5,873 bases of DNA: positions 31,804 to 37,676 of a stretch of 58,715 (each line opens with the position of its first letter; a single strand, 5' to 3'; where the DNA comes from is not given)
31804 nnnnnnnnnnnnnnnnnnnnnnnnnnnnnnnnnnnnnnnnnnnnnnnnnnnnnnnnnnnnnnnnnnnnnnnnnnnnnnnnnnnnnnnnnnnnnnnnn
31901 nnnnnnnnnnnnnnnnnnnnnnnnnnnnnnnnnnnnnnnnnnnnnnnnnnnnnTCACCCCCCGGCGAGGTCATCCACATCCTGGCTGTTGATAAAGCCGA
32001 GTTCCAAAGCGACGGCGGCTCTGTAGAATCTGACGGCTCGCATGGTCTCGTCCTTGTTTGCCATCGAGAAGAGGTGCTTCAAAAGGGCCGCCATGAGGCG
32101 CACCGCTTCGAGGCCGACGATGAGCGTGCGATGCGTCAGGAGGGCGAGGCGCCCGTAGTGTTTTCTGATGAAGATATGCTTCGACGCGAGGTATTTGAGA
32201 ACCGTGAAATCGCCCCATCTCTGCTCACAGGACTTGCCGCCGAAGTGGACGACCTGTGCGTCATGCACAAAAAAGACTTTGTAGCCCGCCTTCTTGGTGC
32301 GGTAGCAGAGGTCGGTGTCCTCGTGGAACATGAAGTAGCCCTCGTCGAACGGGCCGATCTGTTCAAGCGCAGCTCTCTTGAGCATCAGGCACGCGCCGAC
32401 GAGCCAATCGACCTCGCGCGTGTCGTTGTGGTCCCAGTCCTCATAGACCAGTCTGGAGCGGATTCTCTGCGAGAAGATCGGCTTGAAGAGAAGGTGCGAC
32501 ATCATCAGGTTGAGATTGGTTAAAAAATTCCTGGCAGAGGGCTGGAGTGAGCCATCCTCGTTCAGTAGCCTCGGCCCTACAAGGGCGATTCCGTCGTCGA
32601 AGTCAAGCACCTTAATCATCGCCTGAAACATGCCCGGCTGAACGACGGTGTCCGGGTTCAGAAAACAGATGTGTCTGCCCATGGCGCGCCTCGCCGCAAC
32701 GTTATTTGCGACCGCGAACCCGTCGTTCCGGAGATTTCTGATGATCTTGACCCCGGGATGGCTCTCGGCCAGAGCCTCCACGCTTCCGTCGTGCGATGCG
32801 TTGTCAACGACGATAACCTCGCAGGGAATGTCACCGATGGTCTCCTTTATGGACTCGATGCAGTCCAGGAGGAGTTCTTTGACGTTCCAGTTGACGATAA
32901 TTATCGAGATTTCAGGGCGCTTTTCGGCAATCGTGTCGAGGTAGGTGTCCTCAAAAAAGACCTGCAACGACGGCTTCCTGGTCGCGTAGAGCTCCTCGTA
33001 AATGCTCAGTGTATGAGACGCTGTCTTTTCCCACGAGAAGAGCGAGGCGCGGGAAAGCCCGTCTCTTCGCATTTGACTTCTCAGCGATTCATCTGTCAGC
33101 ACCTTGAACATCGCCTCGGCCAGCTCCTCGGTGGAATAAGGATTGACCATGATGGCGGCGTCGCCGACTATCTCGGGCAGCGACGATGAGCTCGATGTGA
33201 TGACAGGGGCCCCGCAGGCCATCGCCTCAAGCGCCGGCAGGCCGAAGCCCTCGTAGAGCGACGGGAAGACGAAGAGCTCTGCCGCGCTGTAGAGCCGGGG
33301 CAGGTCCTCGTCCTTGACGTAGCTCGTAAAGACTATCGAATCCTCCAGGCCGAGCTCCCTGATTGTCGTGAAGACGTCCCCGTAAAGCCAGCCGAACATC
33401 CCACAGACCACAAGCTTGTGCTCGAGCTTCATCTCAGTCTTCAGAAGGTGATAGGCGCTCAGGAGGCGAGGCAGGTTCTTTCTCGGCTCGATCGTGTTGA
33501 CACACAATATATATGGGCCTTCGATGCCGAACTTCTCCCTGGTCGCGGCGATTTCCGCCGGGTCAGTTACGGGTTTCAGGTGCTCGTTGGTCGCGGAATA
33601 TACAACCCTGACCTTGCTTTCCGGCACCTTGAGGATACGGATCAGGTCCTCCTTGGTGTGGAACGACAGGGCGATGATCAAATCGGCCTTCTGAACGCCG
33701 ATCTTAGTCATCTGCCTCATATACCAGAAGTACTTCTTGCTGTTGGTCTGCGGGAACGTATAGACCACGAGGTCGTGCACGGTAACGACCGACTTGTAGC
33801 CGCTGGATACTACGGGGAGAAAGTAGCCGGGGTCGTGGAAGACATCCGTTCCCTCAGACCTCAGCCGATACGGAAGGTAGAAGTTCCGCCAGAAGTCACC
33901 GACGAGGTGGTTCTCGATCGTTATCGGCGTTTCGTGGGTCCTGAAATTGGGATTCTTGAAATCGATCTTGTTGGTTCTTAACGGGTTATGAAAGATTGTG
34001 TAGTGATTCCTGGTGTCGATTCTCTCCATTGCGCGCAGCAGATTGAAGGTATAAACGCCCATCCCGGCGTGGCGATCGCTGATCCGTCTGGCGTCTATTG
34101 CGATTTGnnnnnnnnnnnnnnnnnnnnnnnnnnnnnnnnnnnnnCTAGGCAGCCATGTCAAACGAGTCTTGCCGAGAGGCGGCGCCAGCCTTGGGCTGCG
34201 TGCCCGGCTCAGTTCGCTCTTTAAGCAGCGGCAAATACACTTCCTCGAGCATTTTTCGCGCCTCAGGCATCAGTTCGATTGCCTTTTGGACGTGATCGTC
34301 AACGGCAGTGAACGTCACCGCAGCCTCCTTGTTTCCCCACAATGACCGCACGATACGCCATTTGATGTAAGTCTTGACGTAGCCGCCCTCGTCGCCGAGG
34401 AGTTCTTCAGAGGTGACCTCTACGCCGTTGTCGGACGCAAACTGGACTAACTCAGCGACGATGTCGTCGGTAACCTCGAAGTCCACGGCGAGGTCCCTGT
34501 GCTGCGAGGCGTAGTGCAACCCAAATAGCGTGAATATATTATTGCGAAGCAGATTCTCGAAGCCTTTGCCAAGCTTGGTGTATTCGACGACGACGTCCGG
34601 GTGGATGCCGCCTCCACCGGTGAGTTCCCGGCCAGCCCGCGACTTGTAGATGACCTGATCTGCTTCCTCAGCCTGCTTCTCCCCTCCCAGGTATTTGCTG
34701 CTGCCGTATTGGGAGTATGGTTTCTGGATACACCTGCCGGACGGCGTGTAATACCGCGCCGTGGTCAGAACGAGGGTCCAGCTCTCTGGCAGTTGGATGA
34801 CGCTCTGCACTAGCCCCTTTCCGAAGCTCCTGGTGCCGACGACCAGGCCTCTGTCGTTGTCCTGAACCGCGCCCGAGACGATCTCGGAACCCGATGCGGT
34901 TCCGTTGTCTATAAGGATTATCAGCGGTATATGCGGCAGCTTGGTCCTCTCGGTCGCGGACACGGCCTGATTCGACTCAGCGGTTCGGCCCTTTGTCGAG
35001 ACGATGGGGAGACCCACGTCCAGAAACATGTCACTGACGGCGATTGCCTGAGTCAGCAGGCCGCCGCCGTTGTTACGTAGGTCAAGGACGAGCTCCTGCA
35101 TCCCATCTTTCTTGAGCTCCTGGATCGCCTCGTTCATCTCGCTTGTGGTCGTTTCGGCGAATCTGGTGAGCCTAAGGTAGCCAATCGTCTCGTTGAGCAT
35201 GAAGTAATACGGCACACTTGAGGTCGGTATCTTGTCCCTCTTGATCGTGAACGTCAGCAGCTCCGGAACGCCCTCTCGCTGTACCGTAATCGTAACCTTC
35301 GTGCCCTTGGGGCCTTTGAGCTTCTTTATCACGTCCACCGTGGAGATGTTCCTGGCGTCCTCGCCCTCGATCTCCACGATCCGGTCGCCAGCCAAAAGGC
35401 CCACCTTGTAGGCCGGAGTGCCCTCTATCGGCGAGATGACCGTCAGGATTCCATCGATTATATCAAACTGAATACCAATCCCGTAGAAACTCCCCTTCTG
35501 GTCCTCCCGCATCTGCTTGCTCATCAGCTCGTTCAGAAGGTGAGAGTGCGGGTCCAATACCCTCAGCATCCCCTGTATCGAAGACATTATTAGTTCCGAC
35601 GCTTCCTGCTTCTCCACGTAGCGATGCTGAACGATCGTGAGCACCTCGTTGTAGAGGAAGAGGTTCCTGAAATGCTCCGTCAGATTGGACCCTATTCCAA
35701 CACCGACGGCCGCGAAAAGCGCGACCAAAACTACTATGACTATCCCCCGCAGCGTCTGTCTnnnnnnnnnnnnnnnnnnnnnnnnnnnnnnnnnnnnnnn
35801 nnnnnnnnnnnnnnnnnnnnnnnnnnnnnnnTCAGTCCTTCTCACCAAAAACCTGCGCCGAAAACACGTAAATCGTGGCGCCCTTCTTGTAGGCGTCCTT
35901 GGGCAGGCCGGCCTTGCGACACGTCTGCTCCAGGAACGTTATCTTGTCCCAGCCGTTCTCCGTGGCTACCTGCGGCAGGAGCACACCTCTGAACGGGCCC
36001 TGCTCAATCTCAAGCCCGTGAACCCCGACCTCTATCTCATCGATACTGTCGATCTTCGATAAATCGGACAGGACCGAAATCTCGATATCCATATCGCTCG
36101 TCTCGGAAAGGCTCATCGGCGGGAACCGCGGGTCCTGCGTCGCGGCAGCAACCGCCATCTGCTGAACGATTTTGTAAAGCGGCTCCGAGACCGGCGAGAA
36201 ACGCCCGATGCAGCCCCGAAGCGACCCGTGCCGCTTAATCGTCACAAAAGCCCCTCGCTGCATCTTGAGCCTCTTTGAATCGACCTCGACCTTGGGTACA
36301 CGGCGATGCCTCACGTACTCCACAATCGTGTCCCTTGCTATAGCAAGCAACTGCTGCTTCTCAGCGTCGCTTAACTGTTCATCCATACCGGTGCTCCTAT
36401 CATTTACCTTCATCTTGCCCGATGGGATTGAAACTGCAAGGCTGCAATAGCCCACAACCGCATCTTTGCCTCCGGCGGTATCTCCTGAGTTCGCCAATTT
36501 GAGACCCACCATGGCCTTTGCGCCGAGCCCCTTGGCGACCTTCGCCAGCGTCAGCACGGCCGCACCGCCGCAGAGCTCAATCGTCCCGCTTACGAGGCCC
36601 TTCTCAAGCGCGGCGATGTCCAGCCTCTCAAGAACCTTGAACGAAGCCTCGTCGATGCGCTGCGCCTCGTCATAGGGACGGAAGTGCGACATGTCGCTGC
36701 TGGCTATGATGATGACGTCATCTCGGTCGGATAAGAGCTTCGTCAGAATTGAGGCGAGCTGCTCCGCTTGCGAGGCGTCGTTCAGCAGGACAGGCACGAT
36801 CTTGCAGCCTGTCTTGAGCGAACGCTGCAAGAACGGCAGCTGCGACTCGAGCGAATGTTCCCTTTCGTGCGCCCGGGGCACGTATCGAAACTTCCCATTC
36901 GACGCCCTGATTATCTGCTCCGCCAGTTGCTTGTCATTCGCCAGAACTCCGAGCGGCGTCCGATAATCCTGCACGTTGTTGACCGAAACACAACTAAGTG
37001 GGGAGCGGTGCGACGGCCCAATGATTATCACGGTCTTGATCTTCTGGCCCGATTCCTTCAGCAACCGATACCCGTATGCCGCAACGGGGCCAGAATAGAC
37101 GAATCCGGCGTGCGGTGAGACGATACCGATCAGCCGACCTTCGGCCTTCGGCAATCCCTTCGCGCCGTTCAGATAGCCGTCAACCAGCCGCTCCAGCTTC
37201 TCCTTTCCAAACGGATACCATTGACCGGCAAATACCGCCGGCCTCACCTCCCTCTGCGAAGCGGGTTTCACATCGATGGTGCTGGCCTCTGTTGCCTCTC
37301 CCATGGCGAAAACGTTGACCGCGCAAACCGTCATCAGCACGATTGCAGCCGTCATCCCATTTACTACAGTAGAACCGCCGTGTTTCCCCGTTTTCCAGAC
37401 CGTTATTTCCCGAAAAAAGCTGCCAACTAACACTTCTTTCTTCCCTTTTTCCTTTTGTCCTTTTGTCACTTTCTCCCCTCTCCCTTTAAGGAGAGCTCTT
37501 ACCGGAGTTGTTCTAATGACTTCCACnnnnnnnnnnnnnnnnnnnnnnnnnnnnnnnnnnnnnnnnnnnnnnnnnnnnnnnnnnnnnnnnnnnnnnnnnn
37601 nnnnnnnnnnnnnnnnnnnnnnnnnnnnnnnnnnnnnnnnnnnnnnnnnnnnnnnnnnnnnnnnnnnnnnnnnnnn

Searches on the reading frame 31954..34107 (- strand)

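Call 19: search_protein_families(library=pfam, proteins=[window:31954-34107:-], max_evalue=0.001)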
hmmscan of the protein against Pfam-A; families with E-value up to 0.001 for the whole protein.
window:31954-34107:- (717 aa): 9 families
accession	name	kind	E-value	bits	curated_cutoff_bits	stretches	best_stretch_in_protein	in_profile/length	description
PF00534.26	Glycos_transf_1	-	4.8e-37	127.6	26.4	1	190-349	6-168/172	Glycosyl transferases group 1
PF13692.12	Glyco_trans_1_4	-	4e-29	102.1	27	1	198-339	2-142/142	Glycosyl transferases group 1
PF00535.33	Glycos_transf_2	-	4.1e-23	82.6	23.3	1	401-584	1-167/168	Glycosyl transferase family 2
PF13641.12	Glyco_tranf_2_3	-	2.2e-17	64.3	27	1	398-628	1-218/230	Glycosyltransferase like family 2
PF13439.12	Glyco_transf_4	-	1.2e-14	55.2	28.5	1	15-172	3-165/170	Glycosyltransferase Family 4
PF20706.3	GT4-conflict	-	2.3e-11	43.8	26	1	201-317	201-323/385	Family 4 Glycosyltransferase in conflict systems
PF13524.12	Glyco_trans_1_2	-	2.5e-07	31.2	25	1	257-354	28-129/144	Glycosyl transferase-like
PF13632.12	Glyco_trans_2_3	-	3.4e-07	30.7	27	1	480-619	2-121/198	Glycosyl transferase family group 2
PF00982.27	Glyco_transf_20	-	3.7e-06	26.4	32.5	1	262-349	358-449/473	Glycosyltransferase family 20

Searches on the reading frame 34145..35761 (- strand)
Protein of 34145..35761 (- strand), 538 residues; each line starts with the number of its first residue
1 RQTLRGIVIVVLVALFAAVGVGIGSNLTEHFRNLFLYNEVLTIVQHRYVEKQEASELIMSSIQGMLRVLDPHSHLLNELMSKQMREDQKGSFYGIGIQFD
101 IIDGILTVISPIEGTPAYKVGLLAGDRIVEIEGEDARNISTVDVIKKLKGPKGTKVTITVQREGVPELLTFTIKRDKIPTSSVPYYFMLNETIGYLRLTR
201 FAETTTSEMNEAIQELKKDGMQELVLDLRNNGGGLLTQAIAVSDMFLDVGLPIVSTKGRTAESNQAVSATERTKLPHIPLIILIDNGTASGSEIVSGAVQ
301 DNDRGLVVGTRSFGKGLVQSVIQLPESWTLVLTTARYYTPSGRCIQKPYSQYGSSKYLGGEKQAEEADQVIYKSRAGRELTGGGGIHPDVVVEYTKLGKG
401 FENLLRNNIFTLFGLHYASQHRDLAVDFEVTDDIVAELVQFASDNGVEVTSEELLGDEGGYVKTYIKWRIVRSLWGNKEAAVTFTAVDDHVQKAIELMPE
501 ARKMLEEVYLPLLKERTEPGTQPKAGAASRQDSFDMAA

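Call 19: search_protein_families(library=pfam, proteins=[window:34145-35761:-], max_evalue=0.001)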
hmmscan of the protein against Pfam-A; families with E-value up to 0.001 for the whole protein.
window:34145-35761:- (538 aa): 5 families
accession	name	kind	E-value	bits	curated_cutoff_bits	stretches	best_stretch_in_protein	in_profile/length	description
PF03572.23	Peptidase_S41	-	1.2e-52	178.2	24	1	193-347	2-156/165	Peptidase family S41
PF17820.7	PDZ_6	-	9.4e-12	44.9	27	1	108-162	2-54/54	PDZ domain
PF13180.12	PDZ_2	-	9.2e-10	39.1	27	1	95-170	3-77/80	PDZ domain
PF00595.29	PDZ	-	1.4e-09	38.6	23.2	1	87-161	6-81/81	PDZ domain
PF22694.1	CtpB_N-like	-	0.00046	21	27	0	38-75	42-80/85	Activating protease CtpB N-terminal domain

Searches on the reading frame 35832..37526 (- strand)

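Call 19: search_protein_families(library=pfam, proteins=[window:35832-37526:-], max_evalue=0.001)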
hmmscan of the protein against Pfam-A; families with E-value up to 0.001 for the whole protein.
window:35832-37526:- (564 aa): 2 families
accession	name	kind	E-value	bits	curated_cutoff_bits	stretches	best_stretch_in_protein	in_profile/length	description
PF01875.22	Memo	-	1.7e-55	188.5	27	1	98-363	3-268/269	Memo-like protein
PF01871.22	AMMECR1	-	2.2e-55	187.1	25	1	395-560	2-168/168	AMMECR1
